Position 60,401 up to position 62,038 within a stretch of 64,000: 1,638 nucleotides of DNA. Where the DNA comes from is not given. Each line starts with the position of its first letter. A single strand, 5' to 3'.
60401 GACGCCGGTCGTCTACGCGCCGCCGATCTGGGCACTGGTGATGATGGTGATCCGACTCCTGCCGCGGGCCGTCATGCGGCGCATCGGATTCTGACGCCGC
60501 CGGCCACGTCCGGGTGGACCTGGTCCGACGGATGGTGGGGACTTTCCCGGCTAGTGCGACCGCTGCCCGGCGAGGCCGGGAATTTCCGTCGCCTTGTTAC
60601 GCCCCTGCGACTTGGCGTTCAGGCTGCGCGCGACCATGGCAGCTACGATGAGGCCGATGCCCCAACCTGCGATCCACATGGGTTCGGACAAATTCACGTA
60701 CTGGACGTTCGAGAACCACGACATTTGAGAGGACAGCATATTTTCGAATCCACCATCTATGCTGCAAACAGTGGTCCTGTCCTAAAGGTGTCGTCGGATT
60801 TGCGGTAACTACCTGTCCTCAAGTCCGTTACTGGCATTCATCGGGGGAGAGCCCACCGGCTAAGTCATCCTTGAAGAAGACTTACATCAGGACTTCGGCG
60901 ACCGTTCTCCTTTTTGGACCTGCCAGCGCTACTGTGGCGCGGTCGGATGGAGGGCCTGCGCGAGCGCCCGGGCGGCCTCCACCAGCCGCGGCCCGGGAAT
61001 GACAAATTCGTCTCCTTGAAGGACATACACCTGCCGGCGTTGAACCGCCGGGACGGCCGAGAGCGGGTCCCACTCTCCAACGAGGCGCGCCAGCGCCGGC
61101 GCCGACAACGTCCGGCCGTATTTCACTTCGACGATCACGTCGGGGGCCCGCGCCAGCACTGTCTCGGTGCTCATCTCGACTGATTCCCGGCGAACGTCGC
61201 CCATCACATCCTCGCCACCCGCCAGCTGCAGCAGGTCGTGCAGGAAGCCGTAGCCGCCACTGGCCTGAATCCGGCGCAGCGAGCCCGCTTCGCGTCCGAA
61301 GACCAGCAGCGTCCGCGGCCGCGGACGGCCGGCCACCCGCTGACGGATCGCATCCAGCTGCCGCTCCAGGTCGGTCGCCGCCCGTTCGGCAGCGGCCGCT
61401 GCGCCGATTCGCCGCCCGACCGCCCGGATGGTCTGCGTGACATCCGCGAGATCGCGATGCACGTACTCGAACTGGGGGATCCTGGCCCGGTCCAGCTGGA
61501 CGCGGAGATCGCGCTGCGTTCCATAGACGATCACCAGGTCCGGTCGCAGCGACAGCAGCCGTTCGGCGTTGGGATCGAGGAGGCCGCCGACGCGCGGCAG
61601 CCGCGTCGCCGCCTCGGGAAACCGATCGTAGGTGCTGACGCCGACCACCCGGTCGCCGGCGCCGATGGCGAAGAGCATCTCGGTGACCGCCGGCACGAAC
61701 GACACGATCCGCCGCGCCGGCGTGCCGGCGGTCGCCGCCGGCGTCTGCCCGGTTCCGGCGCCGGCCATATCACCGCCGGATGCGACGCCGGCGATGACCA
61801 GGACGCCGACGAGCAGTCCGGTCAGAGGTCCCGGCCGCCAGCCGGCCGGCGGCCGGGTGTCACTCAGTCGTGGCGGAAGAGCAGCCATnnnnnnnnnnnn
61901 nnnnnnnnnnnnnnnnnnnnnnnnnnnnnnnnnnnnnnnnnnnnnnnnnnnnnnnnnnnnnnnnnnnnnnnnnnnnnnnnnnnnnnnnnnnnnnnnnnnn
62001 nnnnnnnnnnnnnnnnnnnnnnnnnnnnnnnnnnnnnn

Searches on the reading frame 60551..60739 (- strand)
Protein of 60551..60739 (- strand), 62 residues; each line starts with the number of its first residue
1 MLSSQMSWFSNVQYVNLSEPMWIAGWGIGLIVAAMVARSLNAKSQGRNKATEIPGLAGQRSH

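Call 16: search_protein_families(library=ncbifam, proteins=[window:60551-60739:-])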
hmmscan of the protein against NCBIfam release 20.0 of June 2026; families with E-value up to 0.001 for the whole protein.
window:60551-60739:- (62 aa): 0 families

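Call 37: search_protein_families(library=pfam, proteins=[window:60551-60739:-], max_evalue=0.01)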
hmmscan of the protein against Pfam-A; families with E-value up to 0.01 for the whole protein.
window:60551-60739:- (62 aa): 0 families
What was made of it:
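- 60551..60739 (-): Target of site 3: a 62-aa ORF that resembles a bare PEP-CTERM sorting signal (..LSEP-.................-RSLNAK..). It has no family hit (calls 16, 37).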

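Call 66: find_homologous_proteins(query=window:60551-60739:-, max_evalue=0.001)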
Query window:60551-60739:- (62 aa): 1 proteins with E <= 0.001 among 1 candidates.
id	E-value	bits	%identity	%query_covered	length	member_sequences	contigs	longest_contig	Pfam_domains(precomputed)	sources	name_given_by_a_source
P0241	2.7e-33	129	100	100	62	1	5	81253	-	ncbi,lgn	-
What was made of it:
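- Tried and rejected: It found only the identical sequence (call 66).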

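Call 67: find_encoding_contigs(protein=P0241, flank=10000, max_places=5)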
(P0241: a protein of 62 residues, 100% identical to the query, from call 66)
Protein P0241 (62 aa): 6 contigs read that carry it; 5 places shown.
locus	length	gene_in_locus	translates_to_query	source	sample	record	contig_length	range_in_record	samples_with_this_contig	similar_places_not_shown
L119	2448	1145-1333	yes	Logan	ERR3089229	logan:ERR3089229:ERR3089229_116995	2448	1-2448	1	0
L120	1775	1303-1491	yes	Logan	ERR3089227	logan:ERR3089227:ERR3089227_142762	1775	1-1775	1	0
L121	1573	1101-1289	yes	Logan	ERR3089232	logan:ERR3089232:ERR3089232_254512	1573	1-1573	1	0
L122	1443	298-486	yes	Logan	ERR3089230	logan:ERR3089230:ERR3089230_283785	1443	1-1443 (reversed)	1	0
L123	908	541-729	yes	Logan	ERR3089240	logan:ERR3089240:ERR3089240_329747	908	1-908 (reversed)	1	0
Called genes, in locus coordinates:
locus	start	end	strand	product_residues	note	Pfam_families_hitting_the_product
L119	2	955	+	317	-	?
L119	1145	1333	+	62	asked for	-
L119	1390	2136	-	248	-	PF00106:adh_short, PF01370:Epimerase (weak), PF08659:KR, PF13561:adh_short_C2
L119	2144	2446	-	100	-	?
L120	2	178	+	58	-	?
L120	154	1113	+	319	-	PF01497:Peripla_BP_2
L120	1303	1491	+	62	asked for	-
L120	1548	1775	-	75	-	?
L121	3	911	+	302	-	?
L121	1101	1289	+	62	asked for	-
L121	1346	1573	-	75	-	?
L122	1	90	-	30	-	?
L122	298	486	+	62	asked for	-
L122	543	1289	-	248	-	PF00106:adh_short, PF01370:Epimerase (weak), PF08659:KR, PF13561:adh_short_C2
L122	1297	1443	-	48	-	?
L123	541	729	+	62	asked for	-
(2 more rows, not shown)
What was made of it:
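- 60551..60739 (-): It was called as a gene on five independent Logan contigs (call 67).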

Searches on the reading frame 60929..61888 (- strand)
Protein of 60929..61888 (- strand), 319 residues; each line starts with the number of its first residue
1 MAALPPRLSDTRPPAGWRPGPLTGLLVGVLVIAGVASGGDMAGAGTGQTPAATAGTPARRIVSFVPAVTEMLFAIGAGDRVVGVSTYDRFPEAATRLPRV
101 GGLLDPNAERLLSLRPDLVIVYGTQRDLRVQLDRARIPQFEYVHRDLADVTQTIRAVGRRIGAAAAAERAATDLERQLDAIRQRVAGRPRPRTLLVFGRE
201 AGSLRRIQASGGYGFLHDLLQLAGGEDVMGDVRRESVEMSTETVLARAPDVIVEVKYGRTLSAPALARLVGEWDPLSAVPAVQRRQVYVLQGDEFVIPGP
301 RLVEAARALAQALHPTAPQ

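Call 16: search_protein_families(library=ncbifam, proteins=[window:60929-61888:-])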
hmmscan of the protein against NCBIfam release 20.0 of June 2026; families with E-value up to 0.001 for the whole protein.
window:60929-61888:- (319 aa): 8 families
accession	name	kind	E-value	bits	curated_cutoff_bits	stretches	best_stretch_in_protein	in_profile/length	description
TIGR04281.1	peripla_PGF_1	equivalog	6.7e-30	104.4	325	1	59-317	22-268/330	PGF-CTERM-anchored ABC transporter substrate-binding protein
NF002894.0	PRK03379.1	equivalog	3.3e-28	98.6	234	1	56-314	21-263/266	vitamin B12 ABC transporter substrate-binding protein BtuF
TIGR03659.1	IsdE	equivalog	8.4e-22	77.7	298.65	1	42-299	23-276/292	heme ABC transporter substrate-binding protein IsdE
TIGR03868.1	F420-O_ABCperi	hypoth_equivalog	6.7e-13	48.5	392.4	2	147-313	127-284/287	putative F420-0 ABC transporter substrate-binding protein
NF038402.1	TroA_like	subfamily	7e-08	32.3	30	1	60-253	1-184/219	helical backbone metal receptor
NF008200.0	PRK10957.1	equivalog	1.7e-06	27.2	205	0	104-219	114-232/330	Fe2+-enterobactin ABC transporter substrate-binding protein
NF007864.0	PRK10576.1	equivalog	1.7e-05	24.3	252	1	54-196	31-180/297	Fe(3+)-hydroxamate ABC transporter substrate-binding protein FhuD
NF010649.0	PRK14048.1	equivalog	5.3e-05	22.5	374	1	108-253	114-267/374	ferrichrome/ferrioxamine B periplasmic transporter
